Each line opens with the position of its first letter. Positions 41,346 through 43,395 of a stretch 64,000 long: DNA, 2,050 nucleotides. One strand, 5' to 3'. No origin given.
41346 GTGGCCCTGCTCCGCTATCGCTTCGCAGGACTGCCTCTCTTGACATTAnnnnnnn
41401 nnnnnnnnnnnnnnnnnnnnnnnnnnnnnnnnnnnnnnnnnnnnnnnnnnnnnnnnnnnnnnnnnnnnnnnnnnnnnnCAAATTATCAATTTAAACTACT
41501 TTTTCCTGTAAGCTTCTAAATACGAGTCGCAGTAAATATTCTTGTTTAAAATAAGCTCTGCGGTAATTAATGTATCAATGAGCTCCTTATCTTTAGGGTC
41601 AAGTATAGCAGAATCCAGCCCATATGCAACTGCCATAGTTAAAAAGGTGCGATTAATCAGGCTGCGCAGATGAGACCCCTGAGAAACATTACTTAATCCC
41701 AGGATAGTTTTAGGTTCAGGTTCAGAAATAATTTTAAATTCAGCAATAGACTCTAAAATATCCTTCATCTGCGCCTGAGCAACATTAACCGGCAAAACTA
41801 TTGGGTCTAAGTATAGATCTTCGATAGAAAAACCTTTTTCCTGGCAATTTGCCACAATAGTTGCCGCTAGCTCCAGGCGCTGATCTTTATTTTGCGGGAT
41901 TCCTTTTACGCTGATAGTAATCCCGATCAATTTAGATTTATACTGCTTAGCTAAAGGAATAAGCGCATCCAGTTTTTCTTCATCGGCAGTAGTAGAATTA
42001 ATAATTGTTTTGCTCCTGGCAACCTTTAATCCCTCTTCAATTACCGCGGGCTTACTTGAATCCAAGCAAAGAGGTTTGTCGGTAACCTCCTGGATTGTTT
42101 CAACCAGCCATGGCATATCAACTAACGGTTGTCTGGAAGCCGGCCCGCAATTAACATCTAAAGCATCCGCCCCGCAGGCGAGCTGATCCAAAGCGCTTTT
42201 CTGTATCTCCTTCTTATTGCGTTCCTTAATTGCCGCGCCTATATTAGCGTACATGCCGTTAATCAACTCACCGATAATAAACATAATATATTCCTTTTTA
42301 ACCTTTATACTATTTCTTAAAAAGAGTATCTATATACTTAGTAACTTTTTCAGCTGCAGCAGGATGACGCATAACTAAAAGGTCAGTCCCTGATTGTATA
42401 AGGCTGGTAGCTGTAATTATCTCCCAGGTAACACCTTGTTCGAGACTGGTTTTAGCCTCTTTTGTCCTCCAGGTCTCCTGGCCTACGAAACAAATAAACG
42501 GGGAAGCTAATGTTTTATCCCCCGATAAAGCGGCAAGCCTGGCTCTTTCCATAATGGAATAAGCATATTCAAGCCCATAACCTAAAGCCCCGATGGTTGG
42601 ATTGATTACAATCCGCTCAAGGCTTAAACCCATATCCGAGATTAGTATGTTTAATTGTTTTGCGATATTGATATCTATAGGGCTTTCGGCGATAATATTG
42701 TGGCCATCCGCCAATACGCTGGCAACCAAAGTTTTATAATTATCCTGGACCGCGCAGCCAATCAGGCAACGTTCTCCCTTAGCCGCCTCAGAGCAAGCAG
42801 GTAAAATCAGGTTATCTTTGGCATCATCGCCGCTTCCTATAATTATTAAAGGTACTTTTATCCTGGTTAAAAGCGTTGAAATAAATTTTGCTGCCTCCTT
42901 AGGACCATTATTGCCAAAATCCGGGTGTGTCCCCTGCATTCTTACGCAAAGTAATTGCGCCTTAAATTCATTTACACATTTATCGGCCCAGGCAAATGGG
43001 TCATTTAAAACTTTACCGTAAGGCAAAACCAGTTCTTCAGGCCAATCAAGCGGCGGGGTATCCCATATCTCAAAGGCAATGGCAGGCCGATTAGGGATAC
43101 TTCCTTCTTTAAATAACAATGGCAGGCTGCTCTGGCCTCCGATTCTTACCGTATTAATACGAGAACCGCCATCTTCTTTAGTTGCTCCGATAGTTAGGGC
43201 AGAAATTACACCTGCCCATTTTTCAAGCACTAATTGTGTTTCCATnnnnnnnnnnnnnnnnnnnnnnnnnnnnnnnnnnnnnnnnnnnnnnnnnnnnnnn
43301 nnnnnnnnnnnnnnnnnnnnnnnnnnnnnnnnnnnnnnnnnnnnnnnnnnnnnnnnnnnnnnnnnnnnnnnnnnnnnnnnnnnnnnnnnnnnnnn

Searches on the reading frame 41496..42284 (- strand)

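Call 100: search_protein_families(library=pfam, proteins=[window:41496-42284:-], max_evalue=0.00001)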
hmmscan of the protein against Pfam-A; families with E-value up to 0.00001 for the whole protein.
window:41496-42284:- (262 aa): 2 families
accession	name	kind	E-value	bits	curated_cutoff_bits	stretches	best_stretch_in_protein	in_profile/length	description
PF00809.28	Pterin_bind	-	2e-18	67.4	25.5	1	22-227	18-242/244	Pterin binding enzyme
PF03599.22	CdhD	-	2.3e-07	30.3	24.8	1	55-165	83-180/387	CO dehydrogenase/acetyl-CoA synthase delta subunit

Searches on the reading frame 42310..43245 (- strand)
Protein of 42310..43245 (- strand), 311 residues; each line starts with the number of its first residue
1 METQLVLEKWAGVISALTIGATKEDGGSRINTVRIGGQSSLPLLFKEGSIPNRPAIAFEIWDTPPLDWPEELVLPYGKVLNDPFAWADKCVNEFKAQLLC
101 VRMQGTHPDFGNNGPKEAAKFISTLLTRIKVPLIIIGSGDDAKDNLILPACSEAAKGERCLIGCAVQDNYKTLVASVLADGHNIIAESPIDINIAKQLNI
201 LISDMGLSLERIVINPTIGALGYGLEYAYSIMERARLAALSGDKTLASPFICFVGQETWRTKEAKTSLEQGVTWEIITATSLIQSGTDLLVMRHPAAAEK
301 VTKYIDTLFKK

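Call 100: search_protein_families(library=pfam, proteins=[window:42310-43245:-], max_evalue=0.00001)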
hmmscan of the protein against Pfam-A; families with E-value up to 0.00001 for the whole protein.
window:42310-43245:- (311 aa): 1 family
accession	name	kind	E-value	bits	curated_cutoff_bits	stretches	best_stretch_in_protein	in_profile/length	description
PF03599.22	CdhD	-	3.3e-39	135.2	24.8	1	27-294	5-242/387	CO dehydrogenase/acetyl-CoA synthase delta subunit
